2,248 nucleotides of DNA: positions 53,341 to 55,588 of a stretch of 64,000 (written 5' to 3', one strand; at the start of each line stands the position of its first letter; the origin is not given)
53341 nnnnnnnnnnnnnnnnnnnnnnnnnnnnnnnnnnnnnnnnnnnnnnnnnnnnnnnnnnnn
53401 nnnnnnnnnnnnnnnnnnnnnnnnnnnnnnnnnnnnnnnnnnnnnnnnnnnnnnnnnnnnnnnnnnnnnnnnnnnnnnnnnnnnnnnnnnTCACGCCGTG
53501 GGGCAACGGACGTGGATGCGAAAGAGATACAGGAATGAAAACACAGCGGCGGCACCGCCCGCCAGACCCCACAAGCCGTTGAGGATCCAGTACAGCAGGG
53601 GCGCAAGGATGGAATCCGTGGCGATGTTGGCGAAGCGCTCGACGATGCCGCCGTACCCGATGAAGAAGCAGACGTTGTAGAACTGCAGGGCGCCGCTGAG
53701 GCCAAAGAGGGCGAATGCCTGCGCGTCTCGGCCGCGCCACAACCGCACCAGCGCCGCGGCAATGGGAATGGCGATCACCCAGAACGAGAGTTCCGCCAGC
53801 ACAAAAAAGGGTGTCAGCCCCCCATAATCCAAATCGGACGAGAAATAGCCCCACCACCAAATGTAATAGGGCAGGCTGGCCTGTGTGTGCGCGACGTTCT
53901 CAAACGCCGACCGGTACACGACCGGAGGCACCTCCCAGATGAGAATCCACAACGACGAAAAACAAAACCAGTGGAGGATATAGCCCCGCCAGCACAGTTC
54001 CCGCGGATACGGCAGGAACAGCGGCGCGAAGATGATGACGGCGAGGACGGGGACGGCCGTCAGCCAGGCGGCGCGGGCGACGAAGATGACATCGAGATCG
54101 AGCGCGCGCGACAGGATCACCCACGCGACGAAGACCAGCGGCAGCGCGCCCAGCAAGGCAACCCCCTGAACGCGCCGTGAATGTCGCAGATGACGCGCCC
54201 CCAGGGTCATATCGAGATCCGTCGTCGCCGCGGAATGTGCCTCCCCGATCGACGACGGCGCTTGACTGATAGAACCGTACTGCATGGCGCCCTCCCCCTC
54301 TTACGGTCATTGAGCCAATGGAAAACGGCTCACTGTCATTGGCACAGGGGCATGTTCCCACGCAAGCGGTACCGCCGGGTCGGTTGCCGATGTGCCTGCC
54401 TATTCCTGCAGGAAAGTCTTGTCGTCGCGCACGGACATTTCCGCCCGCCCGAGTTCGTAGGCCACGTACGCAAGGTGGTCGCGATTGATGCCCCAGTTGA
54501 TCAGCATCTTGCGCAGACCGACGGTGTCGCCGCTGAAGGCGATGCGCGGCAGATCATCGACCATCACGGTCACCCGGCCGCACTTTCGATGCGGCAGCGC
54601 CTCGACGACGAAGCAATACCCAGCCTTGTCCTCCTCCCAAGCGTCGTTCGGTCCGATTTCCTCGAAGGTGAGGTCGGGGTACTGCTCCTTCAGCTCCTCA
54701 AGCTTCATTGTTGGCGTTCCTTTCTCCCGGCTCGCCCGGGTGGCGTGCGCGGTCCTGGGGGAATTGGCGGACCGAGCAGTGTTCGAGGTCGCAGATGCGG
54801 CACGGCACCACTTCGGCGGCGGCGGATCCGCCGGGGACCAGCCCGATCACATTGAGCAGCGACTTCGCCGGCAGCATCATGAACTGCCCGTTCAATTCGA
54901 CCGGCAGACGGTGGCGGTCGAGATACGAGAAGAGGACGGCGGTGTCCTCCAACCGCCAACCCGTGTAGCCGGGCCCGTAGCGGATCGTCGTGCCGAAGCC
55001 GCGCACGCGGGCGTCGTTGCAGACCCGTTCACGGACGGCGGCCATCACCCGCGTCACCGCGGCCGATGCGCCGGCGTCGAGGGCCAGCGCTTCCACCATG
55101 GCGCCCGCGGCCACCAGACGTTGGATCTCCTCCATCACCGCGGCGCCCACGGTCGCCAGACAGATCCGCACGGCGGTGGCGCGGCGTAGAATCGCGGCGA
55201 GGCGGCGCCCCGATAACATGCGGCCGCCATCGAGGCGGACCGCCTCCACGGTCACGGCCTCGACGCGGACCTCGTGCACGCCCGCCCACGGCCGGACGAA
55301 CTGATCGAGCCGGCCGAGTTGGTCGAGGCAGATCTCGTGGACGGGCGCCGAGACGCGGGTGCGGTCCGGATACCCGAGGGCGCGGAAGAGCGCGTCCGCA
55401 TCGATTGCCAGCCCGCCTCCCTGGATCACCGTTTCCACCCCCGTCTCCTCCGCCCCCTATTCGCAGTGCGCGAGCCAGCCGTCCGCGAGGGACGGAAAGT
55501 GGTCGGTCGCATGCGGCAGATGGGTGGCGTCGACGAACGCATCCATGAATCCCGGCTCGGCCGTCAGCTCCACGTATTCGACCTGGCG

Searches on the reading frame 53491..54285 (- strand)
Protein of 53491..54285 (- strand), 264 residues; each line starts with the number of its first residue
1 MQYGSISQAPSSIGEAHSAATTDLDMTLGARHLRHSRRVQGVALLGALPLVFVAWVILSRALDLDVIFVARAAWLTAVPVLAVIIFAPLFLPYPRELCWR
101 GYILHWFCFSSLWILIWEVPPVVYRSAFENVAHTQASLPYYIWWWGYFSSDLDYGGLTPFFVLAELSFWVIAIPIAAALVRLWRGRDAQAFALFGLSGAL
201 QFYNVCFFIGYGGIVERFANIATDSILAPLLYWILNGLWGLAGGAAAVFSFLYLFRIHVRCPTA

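Call 13: search_protein_families(library=pfam, proteins=[window:53491-54285:-], max_evalue=0.01)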
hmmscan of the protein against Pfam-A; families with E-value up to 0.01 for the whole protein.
window:53491-54285:- (264 aa): 0 families

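Call 44: search_protein_families(library=ncbifam, proteins=[window:53491-54285:-], max_evalue=0.01)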
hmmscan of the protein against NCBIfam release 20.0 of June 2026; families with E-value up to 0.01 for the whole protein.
window:53491-54285:- (264 aa): 0 families

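Call 55: search_protein_families(library=pfam, proteins=[window:53491-54285:-], max_evalue=5)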
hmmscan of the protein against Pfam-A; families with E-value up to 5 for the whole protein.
window:53491-54285:- (264 aa): 1 family
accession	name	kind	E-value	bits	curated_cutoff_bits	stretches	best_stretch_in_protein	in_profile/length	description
PF03186.18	CobD_Cbib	-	0.28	10.9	34.4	1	214-241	138-165/282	CobD/Cbib protein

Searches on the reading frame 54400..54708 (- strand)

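Call 44: search_protein_families(library=ncbifam, proteins=[window:54400-54708:-], max_evalue=0.01)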
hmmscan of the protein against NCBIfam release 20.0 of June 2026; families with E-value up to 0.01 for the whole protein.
window:54400-54708:- (102 aa): 0 families

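Call 55: search_protein_families(library=pfam, proteins=[window:54400-54708:-], max_evalue=5)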
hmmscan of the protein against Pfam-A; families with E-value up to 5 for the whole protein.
window:54400-54708:- (102 aa): 1 family
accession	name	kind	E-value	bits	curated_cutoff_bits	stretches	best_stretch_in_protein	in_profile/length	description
PF14251.12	PterinBD-DUF4346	-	0.024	15.8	29.6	1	75-102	59-86/86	PterinBD-DUF4346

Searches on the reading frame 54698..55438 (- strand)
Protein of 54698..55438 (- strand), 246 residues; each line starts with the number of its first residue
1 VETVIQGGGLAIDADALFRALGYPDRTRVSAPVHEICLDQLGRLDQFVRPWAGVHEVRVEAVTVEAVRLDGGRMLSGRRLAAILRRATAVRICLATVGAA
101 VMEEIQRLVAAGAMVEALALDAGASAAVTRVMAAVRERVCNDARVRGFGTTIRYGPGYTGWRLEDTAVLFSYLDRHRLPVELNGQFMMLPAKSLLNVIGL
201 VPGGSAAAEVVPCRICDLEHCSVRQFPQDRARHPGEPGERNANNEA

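Call 13: search_protein_families(library=pfam, proteins=[window:54698-55438:-], max_evalue=0.01)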
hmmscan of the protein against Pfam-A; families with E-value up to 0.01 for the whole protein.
window:54698-55438:- (246 aa): 0 families

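Call 44: search_protein_families(library=ncbifam, proteins=[window:54698-55438:-], max_evalue=0.01)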
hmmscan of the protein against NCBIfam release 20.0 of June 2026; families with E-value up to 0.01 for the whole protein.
window:54698-55438:- (246 aa): 0 families

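Call 55: search_protein_families(library=pfam, proteins=[window:54698-55438:-], max_evalue=5)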
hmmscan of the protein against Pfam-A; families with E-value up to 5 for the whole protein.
window:54698-55438:- (246 aa): 3 families
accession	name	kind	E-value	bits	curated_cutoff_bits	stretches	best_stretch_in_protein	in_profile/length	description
PF09891.15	DUF2118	-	0.019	15.3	20.5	1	47-101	74-128/149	Uncharacterized protein conserved in archaea (DUF2118)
PF08659.16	KR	-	0.082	13.3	22.6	1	77-139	13-79/180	KR domain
PF02965.22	Met_synt_B12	-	0.19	11.6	25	1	144-194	190-242/273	Vitamin B12 dependent methionine synthase, activation domain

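Call 56: search_solved_structures(query=window:54698-55438:-, max_evalue=10, show_alignments=2)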
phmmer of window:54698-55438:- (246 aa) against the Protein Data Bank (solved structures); distinct sequences matched with E-value up to 10: 5.
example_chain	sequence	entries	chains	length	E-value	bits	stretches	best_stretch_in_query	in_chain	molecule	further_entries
5mfb_A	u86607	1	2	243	0.044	17.2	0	93-136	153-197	YIII(Dq)4CqI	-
4d4e_A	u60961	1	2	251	0.082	16.3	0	93-137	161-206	ARMADILLO REPEAT PROTEIN ARM00016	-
7vob_C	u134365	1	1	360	0.16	15.3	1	63-127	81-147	Cytosylglucuronate decarboxylase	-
7voc_C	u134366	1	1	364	0.17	15.3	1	63-127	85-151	Cytosylglucuronate decarboxylase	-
4d49_A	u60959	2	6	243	0.26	14.7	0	93-129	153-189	ARMADILLO REPEAT PROTEIN ARM00027 | YIII(Dq.V1)4CPAF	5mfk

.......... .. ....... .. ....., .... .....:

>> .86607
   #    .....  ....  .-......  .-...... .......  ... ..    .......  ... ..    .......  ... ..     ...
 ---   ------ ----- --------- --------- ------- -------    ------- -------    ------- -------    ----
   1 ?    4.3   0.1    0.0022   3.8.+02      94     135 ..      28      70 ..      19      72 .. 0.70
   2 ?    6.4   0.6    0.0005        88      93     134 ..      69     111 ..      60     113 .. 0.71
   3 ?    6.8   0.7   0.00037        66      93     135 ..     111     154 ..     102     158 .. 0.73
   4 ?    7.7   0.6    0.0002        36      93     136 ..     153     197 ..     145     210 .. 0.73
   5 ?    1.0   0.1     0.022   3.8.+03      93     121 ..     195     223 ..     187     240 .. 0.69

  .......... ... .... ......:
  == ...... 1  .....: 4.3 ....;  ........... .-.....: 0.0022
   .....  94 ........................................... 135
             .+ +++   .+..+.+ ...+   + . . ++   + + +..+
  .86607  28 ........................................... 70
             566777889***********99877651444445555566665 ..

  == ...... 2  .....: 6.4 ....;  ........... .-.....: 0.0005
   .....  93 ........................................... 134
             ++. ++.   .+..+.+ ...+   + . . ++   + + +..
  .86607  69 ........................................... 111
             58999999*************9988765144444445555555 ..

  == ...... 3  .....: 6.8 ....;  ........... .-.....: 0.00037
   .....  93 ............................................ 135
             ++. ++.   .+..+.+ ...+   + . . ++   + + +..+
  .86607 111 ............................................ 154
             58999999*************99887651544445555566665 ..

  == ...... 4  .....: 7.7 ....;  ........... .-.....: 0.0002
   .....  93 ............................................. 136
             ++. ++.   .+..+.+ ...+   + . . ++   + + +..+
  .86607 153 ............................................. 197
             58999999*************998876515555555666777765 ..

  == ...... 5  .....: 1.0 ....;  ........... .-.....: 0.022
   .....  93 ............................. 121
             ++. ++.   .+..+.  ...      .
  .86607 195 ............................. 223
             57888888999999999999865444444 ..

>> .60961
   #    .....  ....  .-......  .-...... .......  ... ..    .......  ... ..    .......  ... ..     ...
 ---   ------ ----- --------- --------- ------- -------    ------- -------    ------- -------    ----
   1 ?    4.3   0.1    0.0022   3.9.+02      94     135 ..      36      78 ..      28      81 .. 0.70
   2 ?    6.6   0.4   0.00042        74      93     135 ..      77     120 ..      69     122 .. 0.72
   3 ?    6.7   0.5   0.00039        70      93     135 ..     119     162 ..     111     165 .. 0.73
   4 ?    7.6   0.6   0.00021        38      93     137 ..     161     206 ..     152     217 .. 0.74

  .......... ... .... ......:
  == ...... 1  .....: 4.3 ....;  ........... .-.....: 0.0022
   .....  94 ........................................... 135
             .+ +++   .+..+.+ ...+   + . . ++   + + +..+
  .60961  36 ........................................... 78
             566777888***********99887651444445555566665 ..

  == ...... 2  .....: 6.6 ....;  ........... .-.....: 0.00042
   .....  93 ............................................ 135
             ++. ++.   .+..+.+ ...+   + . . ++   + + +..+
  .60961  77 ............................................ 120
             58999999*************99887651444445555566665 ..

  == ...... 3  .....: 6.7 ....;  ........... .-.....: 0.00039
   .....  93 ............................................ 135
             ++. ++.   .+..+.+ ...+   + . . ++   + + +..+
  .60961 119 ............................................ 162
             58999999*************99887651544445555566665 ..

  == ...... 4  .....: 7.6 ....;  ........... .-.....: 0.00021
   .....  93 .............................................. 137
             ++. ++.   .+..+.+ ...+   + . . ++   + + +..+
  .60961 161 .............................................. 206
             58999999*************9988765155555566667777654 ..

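Call 61: find_homologous_proteins(query=window:54698-55438:-, max_evalue=0.001)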
Query window:54698-55438:- (246 aa): 33 proteins with E <= 0.001 among 5225 candidates.
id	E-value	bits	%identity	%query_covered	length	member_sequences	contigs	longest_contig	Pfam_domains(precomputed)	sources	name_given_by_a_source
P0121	7.0e-156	535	99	100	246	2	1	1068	-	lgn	-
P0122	5.5e-130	451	83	100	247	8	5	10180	-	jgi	-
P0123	3.7e-105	369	70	100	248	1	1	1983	-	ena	-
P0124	6.9e-100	352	68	100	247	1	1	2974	-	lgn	-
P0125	2.6e-93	331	60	100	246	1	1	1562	-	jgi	jgi:hypothetical protein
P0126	2.3e-90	321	59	100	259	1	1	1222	-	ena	-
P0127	2.4e-90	321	62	95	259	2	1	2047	-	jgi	jgi:hypothetical protein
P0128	1.3e-89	319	60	100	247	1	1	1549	-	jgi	jgi:hypothetical protein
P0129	3.9e-89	317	59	100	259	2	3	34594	-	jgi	jgi:hypothetical protein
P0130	3.5e-87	311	58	100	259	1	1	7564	-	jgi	jgi:hypothetical protein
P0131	9.5e-87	309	58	100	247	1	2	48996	-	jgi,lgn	-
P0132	4.4e-86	307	58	100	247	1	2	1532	-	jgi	jgi:hypothetical protein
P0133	5.5e-86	307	58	100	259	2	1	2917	-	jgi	jgi:hypothetical protein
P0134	7.7e-86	306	57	100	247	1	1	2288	-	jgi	jgi:hypothetical protein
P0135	2.8e-85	304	63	92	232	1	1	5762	-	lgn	-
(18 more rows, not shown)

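Call 64: search_solved_structures(query=A2, max_evalue=10, show_alignments=2)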
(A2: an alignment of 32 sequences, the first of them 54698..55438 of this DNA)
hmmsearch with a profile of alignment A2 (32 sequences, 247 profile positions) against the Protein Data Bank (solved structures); distinct sequences matched with E-value up to 10: 6.
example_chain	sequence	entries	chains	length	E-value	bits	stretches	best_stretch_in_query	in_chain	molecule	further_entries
1j6r_A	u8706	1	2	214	7.8e-10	41.6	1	8-204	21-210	METHIONINE SYNTHASE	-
7vob_C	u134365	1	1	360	0.17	14.3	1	65-131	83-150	Cytosylglucuronate decarboxylase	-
7voc_C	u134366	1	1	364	0.17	14.3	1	65-131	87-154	Cytosylglucuronate decarboxylase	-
1wde_A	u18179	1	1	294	0.38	13.1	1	21-105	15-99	Probable diphthine synthase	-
8g3h_A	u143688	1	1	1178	1.3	11.5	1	90-198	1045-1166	Methionine synthase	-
9b0x_A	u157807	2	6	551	1.4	11.3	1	33-128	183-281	ATP synthase subunit alpha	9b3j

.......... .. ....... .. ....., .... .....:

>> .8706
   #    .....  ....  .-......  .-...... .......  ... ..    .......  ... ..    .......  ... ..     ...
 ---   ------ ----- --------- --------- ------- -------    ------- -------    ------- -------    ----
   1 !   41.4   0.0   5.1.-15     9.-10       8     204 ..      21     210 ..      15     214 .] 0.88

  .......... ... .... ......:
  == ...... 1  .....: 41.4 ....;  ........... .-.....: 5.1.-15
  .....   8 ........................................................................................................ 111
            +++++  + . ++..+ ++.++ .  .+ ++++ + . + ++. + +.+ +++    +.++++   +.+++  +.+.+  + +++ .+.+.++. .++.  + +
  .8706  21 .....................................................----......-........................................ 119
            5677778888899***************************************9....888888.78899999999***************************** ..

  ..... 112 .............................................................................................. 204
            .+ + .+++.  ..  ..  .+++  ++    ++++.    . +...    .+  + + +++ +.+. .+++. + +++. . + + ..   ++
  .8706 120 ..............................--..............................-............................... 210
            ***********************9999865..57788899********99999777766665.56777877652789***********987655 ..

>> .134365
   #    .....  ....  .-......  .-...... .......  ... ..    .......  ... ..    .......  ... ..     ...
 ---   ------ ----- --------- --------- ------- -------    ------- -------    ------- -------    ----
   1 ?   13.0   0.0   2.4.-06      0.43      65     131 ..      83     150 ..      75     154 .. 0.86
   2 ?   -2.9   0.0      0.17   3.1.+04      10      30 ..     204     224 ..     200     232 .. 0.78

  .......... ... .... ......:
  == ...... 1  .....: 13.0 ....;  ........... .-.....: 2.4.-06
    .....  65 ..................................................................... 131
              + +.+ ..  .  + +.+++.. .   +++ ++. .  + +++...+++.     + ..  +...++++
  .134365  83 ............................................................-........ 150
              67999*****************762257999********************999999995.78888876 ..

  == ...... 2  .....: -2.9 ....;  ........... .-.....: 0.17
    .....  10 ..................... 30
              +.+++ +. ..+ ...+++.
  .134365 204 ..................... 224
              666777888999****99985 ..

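Call 66: predict_structure(alignment_id=A2)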
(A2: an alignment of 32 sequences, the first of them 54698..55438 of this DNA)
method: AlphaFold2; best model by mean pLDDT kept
length: 246 residues; sequences in the alignment: 32
mean_pLDDT: 83.2   pTM: 0.79
mean pLDDT of the five models: 83.2, 82.7, 82.5, 82.5, 82.4
residues with pLDDT >= 90: 156; 70-90: 51; 50-70: 3; < 50: 36
segments of 3 or more residues with pLDDT < 50: 211-246
pLDDT, mean of each block of 10 residues (from residue 1): 80 89 85 94 92 96 96 94 95 96 97 97 95 92 91 87 93 86 92 95 74 38 37 39 33
secondary structure, 60 per line:
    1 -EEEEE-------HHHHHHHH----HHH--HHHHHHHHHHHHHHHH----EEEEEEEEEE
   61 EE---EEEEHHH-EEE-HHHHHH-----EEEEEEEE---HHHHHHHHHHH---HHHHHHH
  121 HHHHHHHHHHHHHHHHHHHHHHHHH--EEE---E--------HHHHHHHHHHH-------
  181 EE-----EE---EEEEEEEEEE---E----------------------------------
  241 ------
elements in order: E2-6 H14-21 H31-46 E51-62 E66-69 E74-76 H78-83 E89-96 H100-110 H114-145 E148-150 H163-173 E193-202

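Call 69: fold_search(model_id=the predicted structure, library=pdb)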
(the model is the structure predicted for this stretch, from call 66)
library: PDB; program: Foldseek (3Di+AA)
matches with E <= 10: 224; with E <= 0.001: 19
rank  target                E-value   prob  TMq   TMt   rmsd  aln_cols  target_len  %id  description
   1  1j6r_A                9.5e-11  1.00  0.68  0.83   3.3       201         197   17  Crystal structure of Activation (AdoMet binding) domain of Methionine synthase (TM0269) from Thermotoga maritima at 2. (released 2002-08-14)
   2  8ssc                  2.8e-07  1.00  0.51  0.13   9.2       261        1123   17  Full-Length Methionine synthase from Thermus thermophilus HB8 (released 2023-10-18)
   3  8ssd_C                3.0e-07  1.00  0.56  0.29   8.5       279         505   16  Methionine synthase, C-terminal fragment, Cobalamin and Reactivation Domains from Thermus thermophilus HB8 (released 2023-10-11)
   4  8ssd_B                3.3e-07  1.00  0.56  0.30   8.0       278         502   16  Methionine synthase, C-terminal fragment, Cobalamin and Reactivation Domains from Thermus thermophilus HB8 (released 2023-10-11)
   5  8sse_B                4.5e-07  1.00  0.55  0.29   7.4       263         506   17  Methionine synthase, C-terminal fragment, Cobalamin and Reactivation Domains from Thermus thermophilus HB8 (released 2023-10-11)
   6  8sse_F                4.5e-07  1.00  0.56  0.30   8.0       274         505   17  Methionine synthase, C-terminal fragment, Cobalamin and Reactivation Domains from Thermus thermophilus HB8 (released 2023-10-11)
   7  8ssd_A                4.8e-07  1.00  0.52  0.28   8.9       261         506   17  Methionine synthase, C-terminal fragment, Cobalamin and Reactivation Domains from Thermus thermophilus HB8 (released 2023-10-11)
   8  6bdy                  1.2e-06  1.00  0.57  0.44   6.6       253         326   15  Crystal Structure of the MetH Reactivation Domain bound to Sinefungin (released 2018-05-23)
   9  8sse_A                1.2e-06  1.00  0.54  0.29   8.2       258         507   17  Methionine synthase, C-terminal fragment, Cobalamin and Reactivation Domains from Thermus thermophilus HB8 (released 2023-10-11)
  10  6bm5                  1.4e-06  1.00  0.58  0.45   6.4       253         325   15  Crystal Structure of the MetH Reactivation Domain bound to AdoMet (released 2018-05-23)
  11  1msk                  2.2e-06  1.00  0.58  0.45   6.4       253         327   15  METHIONINE SYNTHASE (ACTIVATION DOMAIN) (released 1997-04-01)
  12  3iva                  9.9e-06  1.00  0.53  0.25   7.9       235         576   15  Structure of the B12-dependent Methionine Synthase (MetH) C-teminal half with AdoHcy bound (released 2009-11-24)
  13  9ssv                  1.1e-05  1.00  0.54  0.41   8.2       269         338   14  Human Methionine Synthase With Methylcobalamin, Activation Domain From Full-Length (released 2025-10-15)
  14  1k7y                  1.7e-05  1.00  0.57  0.27   6.3       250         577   14  E. coli MetH C-terminal fragment (649-1227) (released 2001-12-21)
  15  2o2k_B                2.6e-05  1.00  0.55  0.42   6.3       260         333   14  Crystal Structure of the Activation Domain of Human Methionine Synthase Isoform/Mutant D963E/K1071N (released 2006-12-19)
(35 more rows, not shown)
